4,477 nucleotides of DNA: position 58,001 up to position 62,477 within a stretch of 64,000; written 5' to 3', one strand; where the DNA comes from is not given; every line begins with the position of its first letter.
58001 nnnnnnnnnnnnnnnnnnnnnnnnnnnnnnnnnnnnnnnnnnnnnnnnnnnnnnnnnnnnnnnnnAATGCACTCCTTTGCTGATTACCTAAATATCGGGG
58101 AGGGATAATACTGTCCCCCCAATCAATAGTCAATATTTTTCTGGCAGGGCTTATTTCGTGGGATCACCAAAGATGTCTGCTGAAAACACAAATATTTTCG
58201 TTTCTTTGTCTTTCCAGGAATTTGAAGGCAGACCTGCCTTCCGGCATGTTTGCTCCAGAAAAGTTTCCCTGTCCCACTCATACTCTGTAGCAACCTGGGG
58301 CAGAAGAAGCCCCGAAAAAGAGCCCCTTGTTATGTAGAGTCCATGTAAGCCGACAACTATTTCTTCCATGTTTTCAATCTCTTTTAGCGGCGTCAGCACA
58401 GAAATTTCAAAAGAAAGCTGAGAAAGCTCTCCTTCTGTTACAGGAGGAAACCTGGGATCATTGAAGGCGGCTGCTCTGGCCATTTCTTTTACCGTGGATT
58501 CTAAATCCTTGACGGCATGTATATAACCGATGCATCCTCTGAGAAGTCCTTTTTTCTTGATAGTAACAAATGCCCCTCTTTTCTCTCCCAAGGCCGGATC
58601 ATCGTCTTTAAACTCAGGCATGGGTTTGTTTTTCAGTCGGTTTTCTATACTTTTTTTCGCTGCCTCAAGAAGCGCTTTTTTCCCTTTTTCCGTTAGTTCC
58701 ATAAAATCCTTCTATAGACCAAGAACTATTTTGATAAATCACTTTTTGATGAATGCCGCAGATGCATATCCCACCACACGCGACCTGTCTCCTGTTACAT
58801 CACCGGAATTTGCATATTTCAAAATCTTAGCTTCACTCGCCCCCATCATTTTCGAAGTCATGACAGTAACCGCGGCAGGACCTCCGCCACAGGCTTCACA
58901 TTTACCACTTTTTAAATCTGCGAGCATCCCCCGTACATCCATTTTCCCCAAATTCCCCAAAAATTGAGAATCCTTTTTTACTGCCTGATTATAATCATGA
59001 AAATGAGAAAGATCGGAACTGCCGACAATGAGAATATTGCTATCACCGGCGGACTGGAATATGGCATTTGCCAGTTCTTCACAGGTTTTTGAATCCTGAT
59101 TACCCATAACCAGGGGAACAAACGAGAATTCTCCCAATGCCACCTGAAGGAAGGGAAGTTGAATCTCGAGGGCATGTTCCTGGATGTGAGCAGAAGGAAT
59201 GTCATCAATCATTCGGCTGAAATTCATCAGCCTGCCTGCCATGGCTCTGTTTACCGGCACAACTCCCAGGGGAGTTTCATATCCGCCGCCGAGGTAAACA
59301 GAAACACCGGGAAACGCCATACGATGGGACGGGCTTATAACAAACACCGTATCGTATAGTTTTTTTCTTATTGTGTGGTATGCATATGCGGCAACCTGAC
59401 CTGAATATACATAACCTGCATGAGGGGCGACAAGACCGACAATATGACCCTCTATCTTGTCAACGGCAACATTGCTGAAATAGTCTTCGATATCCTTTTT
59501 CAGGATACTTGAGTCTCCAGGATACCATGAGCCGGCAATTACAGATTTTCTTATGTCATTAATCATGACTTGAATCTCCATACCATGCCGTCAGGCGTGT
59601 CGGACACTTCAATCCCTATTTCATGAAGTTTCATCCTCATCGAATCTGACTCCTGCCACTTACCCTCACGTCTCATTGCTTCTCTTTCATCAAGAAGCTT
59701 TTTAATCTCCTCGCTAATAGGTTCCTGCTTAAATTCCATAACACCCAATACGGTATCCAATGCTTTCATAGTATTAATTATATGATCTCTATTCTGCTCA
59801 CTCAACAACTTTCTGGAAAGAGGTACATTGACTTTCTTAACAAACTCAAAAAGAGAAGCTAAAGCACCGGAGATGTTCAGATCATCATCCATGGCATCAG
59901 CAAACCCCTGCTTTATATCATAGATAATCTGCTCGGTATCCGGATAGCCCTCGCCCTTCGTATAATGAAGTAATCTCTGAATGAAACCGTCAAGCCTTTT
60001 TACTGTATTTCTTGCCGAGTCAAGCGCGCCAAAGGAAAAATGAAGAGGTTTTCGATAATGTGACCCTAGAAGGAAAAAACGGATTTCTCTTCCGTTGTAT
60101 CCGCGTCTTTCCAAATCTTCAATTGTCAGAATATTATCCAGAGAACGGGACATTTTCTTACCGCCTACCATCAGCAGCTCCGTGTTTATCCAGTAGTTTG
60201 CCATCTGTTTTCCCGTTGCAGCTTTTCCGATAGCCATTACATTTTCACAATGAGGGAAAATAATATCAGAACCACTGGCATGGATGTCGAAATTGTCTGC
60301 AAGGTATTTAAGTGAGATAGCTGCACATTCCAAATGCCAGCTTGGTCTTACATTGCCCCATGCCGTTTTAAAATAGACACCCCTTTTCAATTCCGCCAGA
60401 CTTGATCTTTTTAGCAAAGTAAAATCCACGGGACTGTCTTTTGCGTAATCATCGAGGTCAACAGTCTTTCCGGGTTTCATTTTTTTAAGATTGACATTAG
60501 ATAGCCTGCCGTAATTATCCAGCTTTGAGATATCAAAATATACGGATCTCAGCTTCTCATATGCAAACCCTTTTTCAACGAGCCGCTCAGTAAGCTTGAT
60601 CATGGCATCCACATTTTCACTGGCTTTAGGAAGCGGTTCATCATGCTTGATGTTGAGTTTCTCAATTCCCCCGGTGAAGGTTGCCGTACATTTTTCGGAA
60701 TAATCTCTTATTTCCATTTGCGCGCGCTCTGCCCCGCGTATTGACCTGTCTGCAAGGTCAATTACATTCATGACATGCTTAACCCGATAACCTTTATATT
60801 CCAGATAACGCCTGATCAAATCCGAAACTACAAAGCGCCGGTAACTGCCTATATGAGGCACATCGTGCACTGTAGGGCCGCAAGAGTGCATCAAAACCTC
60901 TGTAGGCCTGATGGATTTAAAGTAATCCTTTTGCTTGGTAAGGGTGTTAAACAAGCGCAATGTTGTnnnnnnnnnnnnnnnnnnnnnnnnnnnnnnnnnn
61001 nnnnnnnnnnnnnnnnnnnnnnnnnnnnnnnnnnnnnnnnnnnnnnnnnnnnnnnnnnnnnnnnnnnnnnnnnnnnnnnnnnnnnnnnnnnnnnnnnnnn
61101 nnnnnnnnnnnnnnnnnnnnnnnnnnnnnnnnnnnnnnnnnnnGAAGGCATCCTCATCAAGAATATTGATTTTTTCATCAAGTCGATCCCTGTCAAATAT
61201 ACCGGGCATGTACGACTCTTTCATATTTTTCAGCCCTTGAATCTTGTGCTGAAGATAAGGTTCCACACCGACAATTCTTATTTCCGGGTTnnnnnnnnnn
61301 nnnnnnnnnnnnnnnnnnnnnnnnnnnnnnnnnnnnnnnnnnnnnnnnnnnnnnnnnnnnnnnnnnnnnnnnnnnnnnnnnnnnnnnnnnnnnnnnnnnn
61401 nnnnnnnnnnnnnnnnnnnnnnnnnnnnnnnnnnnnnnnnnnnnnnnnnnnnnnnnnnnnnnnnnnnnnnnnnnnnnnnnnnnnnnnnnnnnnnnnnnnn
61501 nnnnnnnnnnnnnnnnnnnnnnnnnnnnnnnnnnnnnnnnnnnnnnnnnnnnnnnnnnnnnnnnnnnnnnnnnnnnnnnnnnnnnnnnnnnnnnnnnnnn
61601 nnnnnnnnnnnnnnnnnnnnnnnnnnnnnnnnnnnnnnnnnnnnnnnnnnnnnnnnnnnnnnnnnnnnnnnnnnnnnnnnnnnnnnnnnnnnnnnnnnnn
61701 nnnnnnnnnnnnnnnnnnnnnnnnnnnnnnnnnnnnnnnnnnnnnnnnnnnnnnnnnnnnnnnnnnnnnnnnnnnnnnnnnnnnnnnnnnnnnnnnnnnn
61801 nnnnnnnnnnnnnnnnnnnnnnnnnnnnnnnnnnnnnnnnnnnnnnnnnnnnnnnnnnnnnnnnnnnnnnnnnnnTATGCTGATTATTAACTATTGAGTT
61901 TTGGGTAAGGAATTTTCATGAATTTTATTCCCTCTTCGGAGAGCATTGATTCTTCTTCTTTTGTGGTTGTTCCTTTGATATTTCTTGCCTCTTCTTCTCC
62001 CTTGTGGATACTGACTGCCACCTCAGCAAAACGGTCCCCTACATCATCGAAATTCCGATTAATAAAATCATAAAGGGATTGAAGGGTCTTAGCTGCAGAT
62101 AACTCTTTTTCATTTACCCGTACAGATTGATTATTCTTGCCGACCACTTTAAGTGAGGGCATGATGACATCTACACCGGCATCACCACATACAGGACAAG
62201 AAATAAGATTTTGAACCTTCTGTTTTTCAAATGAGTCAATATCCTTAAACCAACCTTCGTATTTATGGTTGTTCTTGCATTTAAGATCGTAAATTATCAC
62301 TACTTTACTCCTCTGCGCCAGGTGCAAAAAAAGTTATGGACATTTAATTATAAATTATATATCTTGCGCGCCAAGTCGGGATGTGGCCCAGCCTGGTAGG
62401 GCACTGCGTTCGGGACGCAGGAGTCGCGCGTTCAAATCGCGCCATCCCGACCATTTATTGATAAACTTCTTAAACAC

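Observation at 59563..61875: Single ORF fusing a CysK/CysM-type cysteine synthase to a complete cysteinyl-tRNA synthetase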

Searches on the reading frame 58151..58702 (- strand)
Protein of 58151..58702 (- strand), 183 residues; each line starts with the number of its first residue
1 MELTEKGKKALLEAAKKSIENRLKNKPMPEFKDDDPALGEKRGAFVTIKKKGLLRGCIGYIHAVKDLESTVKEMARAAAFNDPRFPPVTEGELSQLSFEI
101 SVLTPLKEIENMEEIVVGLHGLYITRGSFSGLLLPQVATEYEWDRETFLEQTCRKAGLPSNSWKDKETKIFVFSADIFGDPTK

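Call 75: search_protein_families(library=pfam, proteins=[window:58151-58702:-], max_evalue=0.001)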
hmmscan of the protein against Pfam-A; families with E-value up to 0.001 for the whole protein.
window:58151-58702:- (183 aa): 1 family
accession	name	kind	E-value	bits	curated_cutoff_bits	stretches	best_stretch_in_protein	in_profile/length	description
PF01871.22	AMMECR1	-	2.4e-59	200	25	1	13-178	2-168/168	AMMECR1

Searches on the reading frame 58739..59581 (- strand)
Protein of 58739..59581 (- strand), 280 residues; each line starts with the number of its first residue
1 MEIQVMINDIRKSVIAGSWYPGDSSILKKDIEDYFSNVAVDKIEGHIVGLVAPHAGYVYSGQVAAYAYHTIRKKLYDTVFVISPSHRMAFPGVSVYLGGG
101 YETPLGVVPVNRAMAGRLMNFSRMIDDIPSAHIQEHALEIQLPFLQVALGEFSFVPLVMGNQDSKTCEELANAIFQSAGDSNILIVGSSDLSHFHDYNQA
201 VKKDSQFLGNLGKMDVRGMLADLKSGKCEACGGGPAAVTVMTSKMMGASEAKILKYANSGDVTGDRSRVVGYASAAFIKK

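Call 75: search_protein_families(library=pfam, proteins=[window:58739-59581:-], max_evalue=0.001)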
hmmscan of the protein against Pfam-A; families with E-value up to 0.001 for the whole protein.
window:58739-59581:- (280 aa): 1 family
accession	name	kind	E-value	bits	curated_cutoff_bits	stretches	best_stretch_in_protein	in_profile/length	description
PF01875.22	Memo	-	4.2e-62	210.2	27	1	15-275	4-268/269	Memo-like protein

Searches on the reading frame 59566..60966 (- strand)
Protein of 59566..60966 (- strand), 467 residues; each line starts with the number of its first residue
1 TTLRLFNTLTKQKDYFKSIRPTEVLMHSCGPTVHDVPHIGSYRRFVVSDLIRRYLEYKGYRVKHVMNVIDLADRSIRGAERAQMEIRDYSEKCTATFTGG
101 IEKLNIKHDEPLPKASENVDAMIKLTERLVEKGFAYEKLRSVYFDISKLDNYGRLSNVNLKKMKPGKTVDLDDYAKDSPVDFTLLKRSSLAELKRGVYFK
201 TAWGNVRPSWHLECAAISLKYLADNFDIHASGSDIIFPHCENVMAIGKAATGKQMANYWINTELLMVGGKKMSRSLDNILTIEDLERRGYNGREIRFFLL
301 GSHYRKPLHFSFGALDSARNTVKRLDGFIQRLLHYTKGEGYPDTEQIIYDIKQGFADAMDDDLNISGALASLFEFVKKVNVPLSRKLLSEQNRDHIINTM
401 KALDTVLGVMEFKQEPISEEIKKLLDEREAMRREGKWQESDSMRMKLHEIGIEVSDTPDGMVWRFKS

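Call 9: search_solved_structures(query=window:59566-60966:-, max_evalue=1e-10, show_alignments=3)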
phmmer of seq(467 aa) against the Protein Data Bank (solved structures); distinct sequences matched with E-value up to 1e-10: 8.
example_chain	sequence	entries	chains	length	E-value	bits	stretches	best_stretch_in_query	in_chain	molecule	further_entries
8qhp_A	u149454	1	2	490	7.4e-96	325.1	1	3-464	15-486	Cysteine--tRNA ligase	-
1li5_A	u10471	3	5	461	9.2e-80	272.1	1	3-466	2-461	CYSTEINYL-TRNA SYNTHETASE | Cysteine--tRNA ligase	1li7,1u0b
3tqo_A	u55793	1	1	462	9.7e-76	258.8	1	3-464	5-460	Cysteinyl-tRNA synthetase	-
6ujd_A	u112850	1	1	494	5.6e-65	223.4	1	3-462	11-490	Cysteine--tRNA ligase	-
3sp1_A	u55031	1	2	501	1e-57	199.4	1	3-461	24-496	Cysteinyl-tRNA synthetase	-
9yru_A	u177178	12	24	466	2.7e-39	138.7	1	2-304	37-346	Cysteine--tRNA ligase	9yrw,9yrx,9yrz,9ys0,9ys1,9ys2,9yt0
8hfm_A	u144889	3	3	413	7.5e-34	120.8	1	3-361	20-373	L-cysteine:1D-myo-inositol 2-amino-2-deoxy-alpha-D-glucopyranoside ligase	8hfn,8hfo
3c8z_A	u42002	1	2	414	7.5e-34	120.7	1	3-361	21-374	Cysteinyl-tRNA synthetase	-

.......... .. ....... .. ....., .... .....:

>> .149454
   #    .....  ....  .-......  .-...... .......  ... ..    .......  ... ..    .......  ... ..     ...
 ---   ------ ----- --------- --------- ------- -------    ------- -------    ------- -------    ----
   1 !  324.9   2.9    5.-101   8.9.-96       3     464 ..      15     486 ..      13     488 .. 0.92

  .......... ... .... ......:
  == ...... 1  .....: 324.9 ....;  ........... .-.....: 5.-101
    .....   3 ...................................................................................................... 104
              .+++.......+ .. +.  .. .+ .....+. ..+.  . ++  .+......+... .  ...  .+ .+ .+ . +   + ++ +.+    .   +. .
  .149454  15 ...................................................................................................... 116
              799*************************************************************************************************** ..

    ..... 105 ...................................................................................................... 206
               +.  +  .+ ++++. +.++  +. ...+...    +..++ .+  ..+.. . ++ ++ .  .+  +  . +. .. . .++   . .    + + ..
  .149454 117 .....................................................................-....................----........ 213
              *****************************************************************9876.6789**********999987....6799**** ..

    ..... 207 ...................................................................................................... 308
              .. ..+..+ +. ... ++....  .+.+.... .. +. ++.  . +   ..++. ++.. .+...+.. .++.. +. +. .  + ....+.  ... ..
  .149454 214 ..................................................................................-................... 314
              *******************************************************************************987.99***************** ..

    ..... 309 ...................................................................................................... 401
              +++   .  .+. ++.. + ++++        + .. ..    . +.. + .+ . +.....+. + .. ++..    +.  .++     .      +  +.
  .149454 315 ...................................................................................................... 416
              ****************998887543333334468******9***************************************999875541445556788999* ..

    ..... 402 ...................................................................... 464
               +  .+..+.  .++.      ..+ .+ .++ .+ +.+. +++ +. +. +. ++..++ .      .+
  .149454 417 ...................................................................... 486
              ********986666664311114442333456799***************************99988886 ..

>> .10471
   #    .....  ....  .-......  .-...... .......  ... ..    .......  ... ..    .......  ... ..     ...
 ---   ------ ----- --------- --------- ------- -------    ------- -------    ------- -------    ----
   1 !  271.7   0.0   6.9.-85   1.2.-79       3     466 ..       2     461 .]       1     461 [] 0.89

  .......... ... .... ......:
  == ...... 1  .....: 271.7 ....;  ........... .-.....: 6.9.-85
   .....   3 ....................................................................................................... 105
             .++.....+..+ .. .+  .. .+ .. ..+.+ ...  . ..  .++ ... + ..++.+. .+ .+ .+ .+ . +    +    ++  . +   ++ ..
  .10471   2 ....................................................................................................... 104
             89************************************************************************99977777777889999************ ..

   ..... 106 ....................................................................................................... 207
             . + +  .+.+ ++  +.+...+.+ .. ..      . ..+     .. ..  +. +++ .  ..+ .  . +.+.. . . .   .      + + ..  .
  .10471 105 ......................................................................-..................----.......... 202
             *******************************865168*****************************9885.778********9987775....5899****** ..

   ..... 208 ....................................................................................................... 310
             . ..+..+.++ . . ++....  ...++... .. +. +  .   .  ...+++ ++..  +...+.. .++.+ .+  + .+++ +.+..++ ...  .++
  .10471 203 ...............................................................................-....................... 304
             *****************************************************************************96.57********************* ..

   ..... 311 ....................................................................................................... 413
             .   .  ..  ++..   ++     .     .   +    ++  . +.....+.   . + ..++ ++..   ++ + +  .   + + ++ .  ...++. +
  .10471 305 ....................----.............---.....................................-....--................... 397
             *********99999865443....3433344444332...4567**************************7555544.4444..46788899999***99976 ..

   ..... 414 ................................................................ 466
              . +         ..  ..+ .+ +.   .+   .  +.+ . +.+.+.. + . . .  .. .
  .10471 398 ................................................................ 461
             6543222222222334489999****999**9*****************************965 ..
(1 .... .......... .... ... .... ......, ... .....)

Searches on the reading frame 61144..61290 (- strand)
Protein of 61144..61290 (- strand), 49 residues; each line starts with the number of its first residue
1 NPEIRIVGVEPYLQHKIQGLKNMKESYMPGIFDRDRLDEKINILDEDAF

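Call 73: search_solved_structures(query=window:61144-61290:-, max_evalue=10, show_alignments=5)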
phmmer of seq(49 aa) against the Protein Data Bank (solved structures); distinct sequences matched with E-value up to 10: 20.
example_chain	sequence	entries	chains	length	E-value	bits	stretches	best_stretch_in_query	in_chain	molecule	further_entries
2jc3_A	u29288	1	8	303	0.00097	22.8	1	4-48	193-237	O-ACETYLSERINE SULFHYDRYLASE B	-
2bht_A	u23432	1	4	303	0.0026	21.5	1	4-48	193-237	CYSTEINE SYNTHASE B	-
2v03_A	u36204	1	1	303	0.0027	21.5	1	4-48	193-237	Cysteine synthase B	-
2bhs_A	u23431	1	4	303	0.0027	21.5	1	4-48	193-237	CYSTEINE SYNTHASE B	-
7n2t_A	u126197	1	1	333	0.24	15.4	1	14-48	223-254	Cysteine synthase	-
3dwg_A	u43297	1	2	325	0.4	14.7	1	4-43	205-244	Cysteine synthase B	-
3dki_A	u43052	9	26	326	0.4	14.7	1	4-43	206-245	Cysteine synthase B | O-phosphoserine sulfhydrylase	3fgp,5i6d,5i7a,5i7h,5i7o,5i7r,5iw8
5xa2_A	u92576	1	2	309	0.41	14.7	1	10-48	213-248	Cysteine synthase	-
5xoq_A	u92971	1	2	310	0.41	14.7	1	10-48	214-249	Cysteine synthase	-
5b1h_A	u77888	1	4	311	0.48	14.5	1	2-49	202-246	Cystathionine beta-synthase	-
3x43_A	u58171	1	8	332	0.49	14.5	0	12-43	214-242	O-ureido-L-serine synthase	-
5b1i_A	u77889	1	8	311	0.57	14.2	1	2-49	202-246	Cystathionine beta-synthase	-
1yq3_B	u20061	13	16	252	0.6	14.2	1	8-39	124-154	succinate dehydrogenase Ip subunit | Succinate dehydrogenase [ubiquinone] iron-sulfur subunit, mitochondrial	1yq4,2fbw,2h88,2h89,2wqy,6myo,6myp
3fca_A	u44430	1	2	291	0.76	13.8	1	14-49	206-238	Cysteine synthase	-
4lma_A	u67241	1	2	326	0.78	13.8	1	14-49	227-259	Cysteine synthase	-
3dwi_A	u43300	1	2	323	0.94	13.6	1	4-43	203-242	Cysteine synthase B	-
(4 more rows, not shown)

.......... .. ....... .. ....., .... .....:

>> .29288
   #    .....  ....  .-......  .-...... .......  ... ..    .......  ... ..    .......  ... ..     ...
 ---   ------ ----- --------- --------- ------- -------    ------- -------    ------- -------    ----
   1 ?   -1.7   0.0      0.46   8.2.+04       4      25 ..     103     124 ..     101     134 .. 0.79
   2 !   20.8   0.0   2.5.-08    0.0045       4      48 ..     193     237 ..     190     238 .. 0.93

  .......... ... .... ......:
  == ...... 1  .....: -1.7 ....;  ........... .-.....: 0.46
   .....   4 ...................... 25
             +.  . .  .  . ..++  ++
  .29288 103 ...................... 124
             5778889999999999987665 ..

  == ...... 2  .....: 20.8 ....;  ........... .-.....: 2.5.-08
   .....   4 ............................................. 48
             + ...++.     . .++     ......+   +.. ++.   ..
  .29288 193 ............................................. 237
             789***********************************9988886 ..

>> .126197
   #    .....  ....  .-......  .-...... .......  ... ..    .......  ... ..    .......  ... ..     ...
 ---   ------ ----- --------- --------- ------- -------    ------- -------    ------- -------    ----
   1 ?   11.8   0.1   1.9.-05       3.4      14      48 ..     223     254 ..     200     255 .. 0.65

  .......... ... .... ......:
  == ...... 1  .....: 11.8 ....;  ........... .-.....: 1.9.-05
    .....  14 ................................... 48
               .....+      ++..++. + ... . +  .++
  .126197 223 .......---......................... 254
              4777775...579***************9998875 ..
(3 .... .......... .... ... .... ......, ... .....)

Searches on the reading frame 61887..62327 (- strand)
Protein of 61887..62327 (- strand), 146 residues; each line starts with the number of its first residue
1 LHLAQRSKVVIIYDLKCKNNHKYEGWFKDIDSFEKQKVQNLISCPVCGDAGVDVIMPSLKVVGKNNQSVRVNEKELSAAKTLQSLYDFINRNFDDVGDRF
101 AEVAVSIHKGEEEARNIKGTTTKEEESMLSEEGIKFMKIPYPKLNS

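Call 75: search_protein_families(library=pfam, proteins=[window:61887-62327:-], max_evalue=0.001)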
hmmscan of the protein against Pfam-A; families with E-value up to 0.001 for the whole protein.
window:61887-62327:- (146 aa): 1 family
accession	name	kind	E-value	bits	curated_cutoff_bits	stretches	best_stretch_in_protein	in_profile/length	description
PF06676.16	DUF1178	-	7.6e-38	130.6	31.6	1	11-142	2-145/147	Protein of unknown function (DUF1178)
